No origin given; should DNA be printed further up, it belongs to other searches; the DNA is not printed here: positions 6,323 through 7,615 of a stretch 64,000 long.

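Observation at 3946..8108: ComQXPA-like prenylated-peptide signalling module in a non-Bacillus-like context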

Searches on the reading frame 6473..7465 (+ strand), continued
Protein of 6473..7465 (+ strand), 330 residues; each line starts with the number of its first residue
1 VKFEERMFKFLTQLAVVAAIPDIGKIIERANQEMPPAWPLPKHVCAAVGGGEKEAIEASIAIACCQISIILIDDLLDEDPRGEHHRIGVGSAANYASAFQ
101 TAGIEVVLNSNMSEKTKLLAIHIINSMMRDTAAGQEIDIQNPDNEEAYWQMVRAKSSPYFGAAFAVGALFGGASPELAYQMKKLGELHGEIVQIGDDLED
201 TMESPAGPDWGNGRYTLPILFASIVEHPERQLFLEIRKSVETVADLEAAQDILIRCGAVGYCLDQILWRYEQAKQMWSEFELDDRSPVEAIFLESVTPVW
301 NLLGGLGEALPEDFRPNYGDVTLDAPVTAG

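Call 77: search_protein_families(library=pfam, proteins=[L003:4091-5212:-, L018:10838-13735:-, L084:2-1168:-], max_evalue=0.01)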
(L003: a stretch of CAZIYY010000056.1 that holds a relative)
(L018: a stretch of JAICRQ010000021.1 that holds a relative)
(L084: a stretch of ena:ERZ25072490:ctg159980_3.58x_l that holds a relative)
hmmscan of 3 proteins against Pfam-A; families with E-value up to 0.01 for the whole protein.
L003:4091-5212:- (373 aa): 1 family
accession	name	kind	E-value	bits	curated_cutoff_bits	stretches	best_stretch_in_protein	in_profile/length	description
PF13560.12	HTH_31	-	0.00076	20.2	27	1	3-59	1-43/64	Helix-turn-helix domain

L018:10838-13735:- (965 aa): 17 families
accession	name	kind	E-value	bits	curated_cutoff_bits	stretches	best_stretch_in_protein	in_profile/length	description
PF13424.12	TPR_12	-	3.9e-22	78.7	30.1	3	469-540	2-75/77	Tetratricopeptide repeat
PF00515.34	TPR_1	-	1.8e-18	65.9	27.8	1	512-536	3-27/34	Tetratricopeptide repeat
PF03704.23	BTAD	-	5.2e-18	66.2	22.1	1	824-963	2-145/146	Bacterial transcriptional activator domain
PF07719.23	TPR_2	-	8.3e-17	60.3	27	0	513-539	4-30/34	Tetratricopeptide repeat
PF17874.7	TPR_MalT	-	4.6e-12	46.3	45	1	431-575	44-186/336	MalT-like TPR region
PF13374.12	TPR_10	-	3.6e-10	40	27.5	0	470-490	2-22/42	Tetratricopeptide repeat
PF13181.12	TPR_8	-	8.4e-09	35.4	25.7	0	514-539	5-30/34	Tetratricopeptide repeat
PF13176.12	TPR_7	-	6.7e-06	26.2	27.9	0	513-536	2-25/36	Tetratricopeptide repeat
PF14559.12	TPR_19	-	1.2e-05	26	25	0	512-538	27-53/68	Tetratricopeptide repeat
PF25058.1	ARM_TT21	-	1.3e-05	25.6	27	0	437-578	14-122/155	Tetratricopeptide repeat protein 21 ARM repeat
PF13428.12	TPR_14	-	5.9e-05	23.8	23.5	0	515-538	6-29/44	Tetratricopeptide repeat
PF13371.12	TPR_9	-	0.0001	22.7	35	1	370-419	9-58/73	Tetratricopeptide repeat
PF13432.12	TPR_16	-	0.00017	22.4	32.7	0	516-537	3-24/65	Tetratricopeptide repeat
PF14938.12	SNAP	-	0.00017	21.6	25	0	399-495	83-180/282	Soluble NSF attachment protein, SNAP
PF24885.1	TPR_NPHP3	-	0.00028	20.8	100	1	364-494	77-207/239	Nephrocystin-3 TPR domain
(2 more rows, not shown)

L084:2-1168:- (389 aa): 6 families
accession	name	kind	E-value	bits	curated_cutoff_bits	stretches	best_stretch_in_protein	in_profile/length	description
PF13426.13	PAS_9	-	8.6e-09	36.1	27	1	180-279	3-102/103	PAS domain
PF00989.32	PAS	-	1.2e-08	35.4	22.6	1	168-278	1-113/113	PAS fold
PF13188.13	PAS_8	-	6.7e-06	26.3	21.8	1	168-221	1-54/65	PAS domain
PF08448.16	PAS_4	-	8.2e-06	26.5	23.1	1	179-280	7-107/110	PAS fold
PF08447.18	PAS_3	-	0.0008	20.1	25.6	1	191-269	3-82/89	PAS fold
PF24820.1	Diguanyl_cycl_sensor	-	0.00097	19.5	28.1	1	180-277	9-109/109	Diguanylate cyclase-like sensor domain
